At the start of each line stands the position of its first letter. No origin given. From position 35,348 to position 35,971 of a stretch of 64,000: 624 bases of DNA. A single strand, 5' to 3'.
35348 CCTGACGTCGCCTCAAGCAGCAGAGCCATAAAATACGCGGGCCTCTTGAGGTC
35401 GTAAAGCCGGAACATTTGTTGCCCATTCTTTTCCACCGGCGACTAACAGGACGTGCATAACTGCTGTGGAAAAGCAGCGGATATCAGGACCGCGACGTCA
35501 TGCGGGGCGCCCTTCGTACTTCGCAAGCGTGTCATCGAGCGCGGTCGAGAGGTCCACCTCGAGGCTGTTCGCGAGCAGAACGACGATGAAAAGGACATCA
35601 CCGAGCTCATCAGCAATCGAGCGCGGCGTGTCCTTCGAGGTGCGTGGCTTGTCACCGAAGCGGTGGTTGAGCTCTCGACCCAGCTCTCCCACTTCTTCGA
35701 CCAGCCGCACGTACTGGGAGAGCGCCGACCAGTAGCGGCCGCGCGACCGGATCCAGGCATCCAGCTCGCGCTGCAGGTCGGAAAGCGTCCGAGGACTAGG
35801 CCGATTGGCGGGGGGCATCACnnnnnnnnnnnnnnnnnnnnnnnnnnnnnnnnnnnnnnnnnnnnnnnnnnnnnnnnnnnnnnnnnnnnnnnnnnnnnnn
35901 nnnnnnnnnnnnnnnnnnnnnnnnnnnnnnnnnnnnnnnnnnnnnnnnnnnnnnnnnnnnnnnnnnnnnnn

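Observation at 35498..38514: LigD (PE-Lig-Pol) translationally coupled to a MazG-like NTP pyrophosphohydrolase; no Ku in the window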

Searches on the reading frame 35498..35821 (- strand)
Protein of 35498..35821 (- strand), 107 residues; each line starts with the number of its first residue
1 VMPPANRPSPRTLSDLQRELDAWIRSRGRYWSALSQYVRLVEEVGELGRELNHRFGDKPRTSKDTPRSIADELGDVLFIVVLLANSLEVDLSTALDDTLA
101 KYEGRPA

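Call 4: search_protein_families(library=pfam, proteins=[window:35498-35821:-], max_evalue=0.01)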
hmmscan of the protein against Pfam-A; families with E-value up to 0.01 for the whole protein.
window:35498-35821:- (107 aa): 2 families
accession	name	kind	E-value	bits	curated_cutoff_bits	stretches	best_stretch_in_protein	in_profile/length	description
PF03819.22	MazG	-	2.2e-11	44.3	22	1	39-105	9-69/74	MazG nucleotide pyrophosphohydrolase domain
PF12643.12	MazG-like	-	6.7e-05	23.5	27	1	63-101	28-65/85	MazG-like family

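Call 5: find_homologous_proteins(query=window:35498-35821:-)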
Query window:35498-35821:- (107 aa): 533 proteins with E <= 0.001 among 541 candidates; the best 120 are listed.
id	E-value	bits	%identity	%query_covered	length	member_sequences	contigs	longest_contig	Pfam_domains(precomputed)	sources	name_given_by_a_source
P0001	5.7e-63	227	100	99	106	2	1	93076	PF03819.23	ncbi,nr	ncbi:MAG TPA: nucleotide pyrophosphohydrolase [Candidatus Limnocylindrales bacterium]|nr:nucleotide 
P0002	1.5e-39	152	74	91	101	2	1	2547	PF03819.23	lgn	-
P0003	1.7e-39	152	73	92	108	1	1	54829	PF03819.23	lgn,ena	-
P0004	2.4e-39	151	70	92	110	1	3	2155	PF03819.23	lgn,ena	-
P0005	3.8e-39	151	73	89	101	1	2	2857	PF03819.23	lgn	-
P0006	6.0e-39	150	70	94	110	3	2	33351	PF03819.23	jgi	-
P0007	7.5e-39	150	73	89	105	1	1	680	PF03819.23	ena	-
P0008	1.3e-38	149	72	89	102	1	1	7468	PF03819.23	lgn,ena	-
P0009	1.4e-38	149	73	88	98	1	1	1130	PF03819.23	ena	-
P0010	1.5e-38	149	72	89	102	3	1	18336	PF03819.23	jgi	-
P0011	2.0e-38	148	73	89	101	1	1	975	PF03819.23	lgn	-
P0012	2.3e-38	148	70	96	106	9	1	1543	PF03819.23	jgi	jgi:NTP pyrophosphatase (non-canonical NTP hydrolase)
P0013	3.6e-38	148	70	91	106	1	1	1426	PF03819.23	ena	-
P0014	3.7e-38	148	71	91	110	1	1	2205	PF03819.23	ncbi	-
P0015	4.2e-38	147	72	89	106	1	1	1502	PF03819.23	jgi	jgi:NTP pyrophosphatase (non-canonical NTP hydrolase)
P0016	4.2e-38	147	70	91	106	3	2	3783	PF03819.23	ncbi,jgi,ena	-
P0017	4.8e-38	147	73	92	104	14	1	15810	PF03819.23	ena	-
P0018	4.9e-38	147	74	89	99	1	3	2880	PF03819.23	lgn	-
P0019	5.4e-38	147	70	91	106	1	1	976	PF03819.23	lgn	-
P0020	8.2e-38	146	73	90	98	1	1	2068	PF03819.23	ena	-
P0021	1.4e-37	146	71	90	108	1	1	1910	PF03819.23,PF12643.13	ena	-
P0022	1.8e-37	145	69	98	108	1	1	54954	PF03819.23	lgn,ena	-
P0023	2.6e-37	145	69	91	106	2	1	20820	PF03819.23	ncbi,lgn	-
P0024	2.9e-37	145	70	95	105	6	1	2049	PF03819.23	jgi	jgi:NTP pyrophosphatase (non-canonical NTP hydrolase)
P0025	4.2e-37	144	72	93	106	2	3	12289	PF03819.23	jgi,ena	-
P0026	4.6e-37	144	72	92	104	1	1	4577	PF03819.23,PF12643.13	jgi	jgi:NTP pyrophosphatase (non-canonical NTP hydrolase)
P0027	4.6e-37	144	72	93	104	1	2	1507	PF03819.23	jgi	jgi:NTP pyrophosphatase (non-canonical NTP hydrolase)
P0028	5.1e-37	144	67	96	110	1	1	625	PF03819.23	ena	-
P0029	5.4e-37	144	69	91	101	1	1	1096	PF03819.23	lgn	-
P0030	5.5e-37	144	69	89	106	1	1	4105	PF03819.23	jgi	jgi:NTP pyrophosphatase (non-canonical NTP hydrolase)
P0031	5.8e-37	144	70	97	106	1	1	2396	PF03819.23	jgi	jgi:NTP pyrophosphatase (non-canonical NTP hydrolase)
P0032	6.5e-37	144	71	92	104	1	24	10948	PF03819.23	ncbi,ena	-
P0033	6.7e-37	144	70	91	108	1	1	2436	PF03819.23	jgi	jgi:NTP pyrophosphatase (non-canonical NTP hydrolase)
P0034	6.8e-37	144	71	92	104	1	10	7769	PF03819.23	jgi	-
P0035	7.1e-37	143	71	93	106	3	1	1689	PF03819.23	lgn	-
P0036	7.6e-37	143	69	89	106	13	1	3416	PF03819.23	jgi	jgi:NTP pyrophosphatase (non-canonical NTP hydrolase)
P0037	7.7e-37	143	67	93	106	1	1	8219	PF03819.23,PF12643.13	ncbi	ncbi:MAG: nucleotide pyrophosphohydrolase [Candidatus Dormibacteria bacterium]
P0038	8.3e-37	143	67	97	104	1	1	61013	PF03819.23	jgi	jgi:NTP pyrophosphatase (non-canonical NTP hydrolase)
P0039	9.0e-37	143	66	98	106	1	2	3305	PF03819.23,PF12643.13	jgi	jgi:NTP pyrophosphatase (non-canonical NTP hydrolase)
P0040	9.2e-37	143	72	93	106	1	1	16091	PF03819.23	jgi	jgi:NTP pyrophosphatase (non-canonical NTP hydrolase)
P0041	9.5e-37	143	77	84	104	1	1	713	PF03819.23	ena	-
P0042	1.1e-36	143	73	90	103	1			PF03819.23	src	-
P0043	1.2e-36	143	69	96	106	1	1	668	PF03819.23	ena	-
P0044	1.2e-36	143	71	90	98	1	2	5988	PF03819.23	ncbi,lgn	-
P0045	1.3e-36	143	71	91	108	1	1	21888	PF03819.23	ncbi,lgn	-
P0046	1.5e-36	142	72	89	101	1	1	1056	PF03819.23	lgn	-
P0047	1.6e-36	142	71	88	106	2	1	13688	PF03819.23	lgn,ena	-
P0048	1.7e-36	142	70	93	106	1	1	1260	PF03819.23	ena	-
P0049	1.7e-36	142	71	92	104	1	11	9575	PF03819.23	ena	-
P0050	1.8e-36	142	69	93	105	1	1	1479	PF03819.23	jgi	jgi:NTP pyrophosphatase (non-canonical NTP hydrolase)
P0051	1.8e-36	142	71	92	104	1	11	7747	PF03819.23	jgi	-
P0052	1.8e-36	142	68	89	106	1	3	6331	PF03819.23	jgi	jgi:NTP pyrophosphatase (non-canonical NTP hydrolase)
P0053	2.3e-36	142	69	91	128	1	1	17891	PF03819.23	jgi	-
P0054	2.3e-36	142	72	93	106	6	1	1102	PF03819.23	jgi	jgi:NTP pyrophosphatase (non-canonical NTP hydrolase)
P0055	2.4e-36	142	72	93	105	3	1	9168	PF03819.23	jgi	jgi:NTP pyrophosphatase (non-canonical NTP hydrolase)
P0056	2.5e-36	142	71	92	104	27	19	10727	PF03819.23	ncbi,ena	-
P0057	2.5e-36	142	72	93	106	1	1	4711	PF03819.23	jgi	jgi:NTP pyrophosphatase (non-canonical NTP hydrolase)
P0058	2.8e-36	142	73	88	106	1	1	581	PF03819.23,PF12643.13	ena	-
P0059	3.0e-36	141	68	95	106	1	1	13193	PF03819.23,PF12643.13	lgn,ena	-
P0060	3.1e-36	141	71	93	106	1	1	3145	PF03819.23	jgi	jgi:NTP pyrophosphatase (non-canonical NTP hydrolase)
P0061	3.2e-36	141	71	93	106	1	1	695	PF03819.23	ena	-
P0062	3.4e-36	141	69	93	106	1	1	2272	PF03819.23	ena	-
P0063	3.4e-36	141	71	93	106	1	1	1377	PF03819.23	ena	-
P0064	3.5e-36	141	69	99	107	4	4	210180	PF03819.23,PF12643.13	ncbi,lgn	-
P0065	3.5e-36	141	71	91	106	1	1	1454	PF03819.23,PF12643.13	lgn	-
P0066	3.5e-36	141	69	93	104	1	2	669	PF03819.23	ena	-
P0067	3.7e-36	141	70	93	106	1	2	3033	PF03819.23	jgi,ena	-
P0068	3.8e-36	141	72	87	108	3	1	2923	PF03819.23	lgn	-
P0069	3.8e-36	141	70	95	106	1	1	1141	PF03819.23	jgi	jgi:NTP pyrophosphatase (non-canonical NTP hydrolase)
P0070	3.9e-36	141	69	92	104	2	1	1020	PF03819.23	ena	-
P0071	4.2e-36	141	72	91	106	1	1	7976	PF03819.23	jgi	jgi:NTP pyrophosphatase (non-canonical NTP hydrolase)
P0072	4.6e-36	141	70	92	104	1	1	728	PF03819.23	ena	-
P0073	4.6e-36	141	71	93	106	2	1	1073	PF03819.23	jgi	jgi:NTP pyrophosphatase (non-canonical NTP hydrolase)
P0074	5.1e-36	141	73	90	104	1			PF03819.23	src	-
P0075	5.3e-36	141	68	97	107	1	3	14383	PF03819.23,PF12643.13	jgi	jgi:NTP pyrophosphatase (non-canonical NTP hydrolase)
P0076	5.5e-36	141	72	93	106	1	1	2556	PF03819.23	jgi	jgi:NTP pyrophosphatase (non-canonical NTP hydrolase)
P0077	6.0e-36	141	66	96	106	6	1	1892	PF03819.23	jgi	jgi:NTP pyrophosphatase (non-canonical NTP hydrolase)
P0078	6.1e-36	140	69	91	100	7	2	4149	PF03819.23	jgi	jgi:NTP pyrophosphatase (non-canonical NTP hydrolase)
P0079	6.2e-36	140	70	98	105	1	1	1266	PF03819.23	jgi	jgi:NTP pyrophosphatase (non-canonical NTP hydrolase)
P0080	6.9e-36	140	69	93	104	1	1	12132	PF03819.23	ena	-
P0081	7.0e-36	140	71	91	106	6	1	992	PF03819.23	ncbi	-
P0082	7.2e-36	140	70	90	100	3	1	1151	PF03819.23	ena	-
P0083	7.3e-36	140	72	92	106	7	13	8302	PF03819.23,PF12643.13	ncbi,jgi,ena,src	ncbi:MAG TPA: nucleotide pyrophosphohydrolase [Candidatus Dormibacteraeota bacterium]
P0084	7.3e-36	140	72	92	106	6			PF03819.23,PF12643.13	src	-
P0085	7.5e-36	140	72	89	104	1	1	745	PF03819.23,PF12643.13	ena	-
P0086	7.8e-36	140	71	93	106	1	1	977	PF03819.23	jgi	jgi:NTP pyrophosphatase (non-canonical NTP hydrolase)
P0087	8.2e-36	140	70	93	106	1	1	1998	PF03819.23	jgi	jgi:NTP pyrophosphatase (non-canonical NTP hydrolase)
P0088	8.4e-36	140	67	97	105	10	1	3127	PF03819.23,PF12643.13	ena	-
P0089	8.7e-36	140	71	90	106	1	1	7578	PF03819.23,PF12643.13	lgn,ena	-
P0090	8.7e-36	140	66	89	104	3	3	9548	PF03819.23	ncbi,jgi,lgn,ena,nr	ncbi:MAG TPA: nucleotide pyrophosphohydrolase [Candidatus Limnocylindria bacterium]|nr:nucleotide py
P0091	8.9e-36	140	68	94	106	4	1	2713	PF03819.23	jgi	jgi:NTP pyrophosphatase (non-canonical NTP hydrolase)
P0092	9.2e-36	140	67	90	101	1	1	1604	PF03819.23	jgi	jgi:NTP pyrophosphatase (non-canonical NTP hydrolase)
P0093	9.4e-36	140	69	92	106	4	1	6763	PF03819.23,PF12643.13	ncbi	-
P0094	9.7e-36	140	68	93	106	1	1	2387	PF03819.23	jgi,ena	jgi:NTP pyrophosphatase (non-canonical NTP hydrolase)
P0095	9.9e-36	140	71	93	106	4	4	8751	PF03819.23,PF12643.13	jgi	jgi:NTP pyrophosphatase (non-canonical NTP hydrolase)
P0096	1.0e-35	140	68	96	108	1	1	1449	PF03819.23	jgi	jgi:NTP pyrophosphatase (non-canonical NTP hydrolase)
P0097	1.0e-35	140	68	91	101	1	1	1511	PF03819.23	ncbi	-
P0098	1.1e-35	140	69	92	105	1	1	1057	PF03819.23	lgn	-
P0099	1.1e-35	140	69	96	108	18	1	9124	PF03819.23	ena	-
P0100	1.2e-35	140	70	93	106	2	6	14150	PF03819.23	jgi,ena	jgi:NTP pyrophosphatase (non-canonical NTP hydrolase)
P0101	1.2e-35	140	70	92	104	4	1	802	PF03819.23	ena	-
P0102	1.3e-35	139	69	92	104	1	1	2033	PF03819.23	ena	-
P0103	1.3e-35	139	67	89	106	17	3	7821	PF03819.23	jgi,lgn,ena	-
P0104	1.4e-35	139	67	97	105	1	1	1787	PF03819.23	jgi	jgi:NTP pyrophosphatase (non-canonical NTP hydrolase)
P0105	1.4e-35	139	69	95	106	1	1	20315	PF03819.23,PF12643.13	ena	-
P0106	1.5e-35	139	68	92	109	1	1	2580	PF03819.23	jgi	jgi:NTP pyrophosphatase (non-canonical NTP hydrolase)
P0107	1.6e-35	139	70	92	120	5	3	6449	PF03819.23,PF12643.13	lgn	-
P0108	1.7e-35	139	71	94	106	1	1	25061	PF03819.23,PF12643.13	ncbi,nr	ncbi:MAG TPA: nucleotide pyrophosphohydrolase [Candidatus Dormibacteraeota bacterium]|nr:nucleotide 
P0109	1.7e-35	139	67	96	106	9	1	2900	PF03819.23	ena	-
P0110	1.8e-35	139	71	93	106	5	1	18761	PF03819.23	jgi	jgi:NTP pyrophosphatase (non-canonical NTP hydrolase)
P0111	1.8e-35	139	67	92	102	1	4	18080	PF03819.23,PF12643.13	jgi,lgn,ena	jgi:NTP pyrophosphatase (non-canonical NTP hydrolase)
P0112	1.8e-35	139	70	92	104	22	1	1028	PF03819.23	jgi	-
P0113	1.8e-35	139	68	95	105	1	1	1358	PF03819.23,PF12643.13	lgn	-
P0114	1.9e-35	139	69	94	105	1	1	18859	PF03819.23,PF12643.13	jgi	jgi:NTP pyrophosphatase (non-canonical NTP hydrolase)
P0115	1.9e-35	139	67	90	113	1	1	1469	PF03819.23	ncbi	-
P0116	1.9e-35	139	70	91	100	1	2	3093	PF03819.23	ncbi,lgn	-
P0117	2.0e-35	139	69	97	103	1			PF03819.23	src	-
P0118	2.1e-35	139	70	93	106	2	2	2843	PF03819.23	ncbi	-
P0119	2.2e-35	139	71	93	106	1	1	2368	PF03819.23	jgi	jgi:NTP pyrophosphatase (non-canonical NTP hydrolase)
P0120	2.2e-35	139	65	97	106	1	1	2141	PF03819.23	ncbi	-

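Call 7: find_encoding_contigs(protein=P0003, flank=6000, max_places=3)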
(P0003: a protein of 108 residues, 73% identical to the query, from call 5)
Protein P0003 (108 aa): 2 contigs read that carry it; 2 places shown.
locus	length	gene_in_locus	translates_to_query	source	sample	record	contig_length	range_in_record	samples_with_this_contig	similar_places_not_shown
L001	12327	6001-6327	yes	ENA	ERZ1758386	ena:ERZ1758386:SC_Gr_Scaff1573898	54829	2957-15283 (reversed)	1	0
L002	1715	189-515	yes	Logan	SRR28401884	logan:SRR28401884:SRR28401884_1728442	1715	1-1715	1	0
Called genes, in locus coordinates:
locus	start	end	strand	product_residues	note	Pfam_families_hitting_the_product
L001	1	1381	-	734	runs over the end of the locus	PF14691:Fer4_20, PF12797:Fer4_2 (faint), PF07992:Pyr_redox_2, PF13450:NAD_binding_8, PF00037:Fer4 (weak), PF12838:Fer4_7, PF13237:Fer4_10, PF00037:Fer4 (weak), +4 more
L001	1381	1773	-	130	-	PF00571:CBS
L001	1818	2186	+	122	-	-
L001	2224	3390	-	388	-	PF01546:Peptidase_M20, PF07687:M20_dimer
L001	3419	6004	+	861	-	PF13298:LigD_N, PF01068:DNA_ligase_A_M, PF04679:DNA_ligase_A_C, PF21686:LigD_Prim-Pol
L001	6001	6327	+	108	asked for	PF03819:MazG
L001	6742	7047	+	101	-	-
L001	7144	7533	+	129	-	PF24822:DUF7712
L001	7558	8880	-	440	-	PF07728:AAA_5 (faint)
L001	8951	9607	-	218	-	-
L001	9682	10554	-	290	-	PF02401:LYTB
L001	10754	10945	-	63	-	-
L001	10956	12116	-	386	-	PF01053:Cys_Met_Meta_PP, PF00155:Aminotran_1_2 (weak)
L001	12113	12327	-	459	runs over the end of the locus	PF00291:PALP, PF00571:CBS (weak)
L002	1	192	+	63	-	?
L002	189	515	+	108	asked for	PF03819:MazG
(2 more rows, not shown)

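Call 8: find_encoding_contigs(protein=P0064, flank=6000, max_places=4)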
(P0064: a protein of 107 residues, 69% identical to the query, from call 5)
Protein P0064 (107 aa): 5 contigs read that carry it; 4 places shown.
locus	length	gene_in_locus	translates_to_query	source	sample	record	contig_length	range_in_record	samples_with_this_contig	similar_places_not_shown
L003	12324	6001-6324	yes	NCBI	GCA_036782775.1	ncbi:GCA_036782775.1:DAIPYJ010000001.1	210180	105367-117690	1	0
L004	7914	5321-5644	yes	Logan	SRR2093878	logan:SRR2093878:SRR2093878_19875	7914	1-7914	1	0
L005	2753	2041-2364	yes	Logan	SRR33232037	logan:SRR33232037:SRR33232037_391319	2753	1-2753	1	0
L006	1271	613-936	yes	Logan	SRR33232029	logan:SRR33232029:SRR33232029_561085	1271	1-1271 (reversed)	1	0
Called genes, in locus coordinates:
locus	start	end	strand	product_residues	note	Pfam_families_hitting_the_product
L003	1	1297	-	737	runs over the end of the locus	PF00070:Pyr_redox (faint), PF14691:Fer4_20, PF07992:Pyr_redox_2, PF13450:NAD_binding_8, PF00037:Fer4 (weak), PF12838:Fer4_7, PF13237:Fer4_10 (weak), PF00037:Fer4 (weak), +4 more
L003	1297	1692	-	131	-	PF00571:CBS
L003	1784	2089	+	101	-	-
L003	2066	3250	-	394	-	PF01546:Peptidase_M20, PF07687:M20_dimer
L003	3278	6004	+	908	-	PF13298:LigD_N, PF01331:mRNA_cap_enzyme (weak), PF01068:DNA_ligase_A_M, PF04679:DNA_ligase_A_C, PF21686:LigD_Prim-Pol, PF01896:DNA_primase_S (weak)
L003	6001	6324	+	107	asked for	PF03819:MazG, PF12643:MazG-like (faint)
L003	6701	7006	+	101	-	-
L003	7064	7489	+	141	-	PF24822:DUF7712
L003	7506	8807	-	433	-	-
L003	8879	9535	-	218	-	-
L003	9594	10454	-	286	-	PF02401:LYTB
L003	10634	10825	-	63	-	-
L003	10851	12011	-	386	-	PF01053:Cys_Met_Meta_PP, PF00155:Aminotran_1_2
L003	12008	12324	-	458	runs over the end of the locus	PF00291:PALP, PF00571:CBS (weak)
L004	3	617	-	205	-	?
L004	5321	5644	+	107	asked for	PF03819:MazG, PF12643:MazG-like (faint)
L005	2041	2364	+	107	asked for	PF03819:MazG, PF12643:MazG-like (faint)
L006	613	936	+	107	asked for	PF03819:MazG, PF12643:MazG-like (faint)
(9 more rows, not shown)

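Call 9: find_encoding_contigs(protein=P0038, flank=6000, max_places=3)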
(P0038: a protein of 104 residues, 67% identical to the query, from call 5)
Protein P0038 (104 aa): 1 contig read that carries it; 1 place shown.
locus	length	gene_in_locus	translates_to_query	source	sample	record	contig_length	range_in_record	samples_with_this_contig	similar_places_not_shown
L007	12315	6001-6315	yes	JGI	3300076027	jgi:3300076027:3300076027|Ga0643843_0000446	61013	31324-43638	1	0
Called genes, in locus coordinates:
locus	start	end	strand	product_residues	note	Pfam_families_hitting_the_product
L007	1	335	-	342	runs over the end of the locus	PF01578:Cytochrom_C_asm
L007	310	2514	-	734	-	PF00070:Pyr_redox (faint), PF14691:Fer4_20, PF07992:Pyr_redox_2, PF13450:NAD_binding_8 (weak), PF00037:Fer4 (weak), PF12838:Fer4_7, PF13237:Fer4_10, PF00037:Fer4 (weak), +3 more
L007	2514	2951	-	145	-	PF00571:CBS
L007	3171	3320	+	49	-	-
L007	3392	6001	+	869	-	PF13298:LigD_N, PF01068:DNA_ligase_A_M, PF01331:mRNA_cap_enzyme (weak), PF04679:DNA_ligase_A_C, PF21686:LigD_Prim-Pol, PF01896:DNA_primase_S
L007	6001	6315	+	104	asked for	PF03819:MazG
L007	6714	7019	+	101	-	-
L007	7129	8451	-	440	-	-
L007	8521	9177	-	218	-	-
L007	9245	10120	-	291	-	PF02401:LYTB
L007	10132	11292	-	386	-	PF01053:Cys_Met_Meta_PP, PF00155:Aminotran_1_2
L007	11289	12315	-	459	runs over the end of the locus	PF00291:PALP, PF00571:CBS (weak)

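Call 10: find_encoding_contigs(protein=P0108, flank=6000, max_places=2)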
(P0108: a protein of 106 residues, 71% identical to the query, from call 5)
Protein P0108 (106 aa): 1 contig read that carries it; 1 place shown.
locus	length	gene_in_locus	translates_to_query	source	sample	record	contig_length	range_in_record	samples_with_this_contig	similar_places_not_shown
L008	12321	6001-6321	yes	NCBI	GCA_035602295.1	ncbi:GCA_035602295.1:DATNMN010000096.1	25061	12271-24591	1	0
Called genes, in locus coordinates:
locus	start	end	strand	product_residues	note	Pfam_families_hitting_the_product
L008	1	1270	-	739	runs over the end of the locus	PF12797:Fer4_2 (faint), PF14691:Fer4_20, PF07992:Pyr_redox_2, PF13450:NAD_binding_8 (weak), PF00037:Fer4 (weak), PF12838:Fer4_7, PF13237:Fer4_10 (weak), PF00037:Fer4 (weak), +2 more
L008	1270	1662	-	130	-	PF00571:CBS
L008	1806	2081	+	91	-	-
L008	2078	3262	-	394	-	PF01546:Peptidase_M20, PF07687:M20_dimer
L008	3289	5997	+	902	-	PF13298:LigD_N, PF01331:mRNA_cap_enzyme (weak), PF01068:DNA_ligase_A_M, PF04679:DNA_ligase_A_C, PF01896:DNA_primase_S (faint), PF21686:LigD_Prim-Pol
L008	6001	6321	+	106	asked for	PF03819:MazG, PF12643:MazG-like (weak)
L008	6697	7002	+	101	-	-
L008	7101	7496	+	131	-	PF24822:DUF7712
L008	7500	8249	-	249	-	PF08327:AHSA1, PF03795:YCII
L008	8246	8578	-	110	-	PF24035:DUF7344 (faint), PF12840:HTH_20, PF01022:HTH_5, PF12802:MarR_2, PF01325:Fe_dep_repress (faint), PF01978:TrmB (weak)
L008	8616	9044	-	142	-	PF00156:Pribosyltran (weak)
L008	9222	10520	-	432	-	PF07728:AAA_5 (weak)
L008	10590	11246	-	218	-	-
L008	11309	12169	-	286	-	PF02401:LYTB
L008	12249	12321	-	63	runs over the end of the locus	-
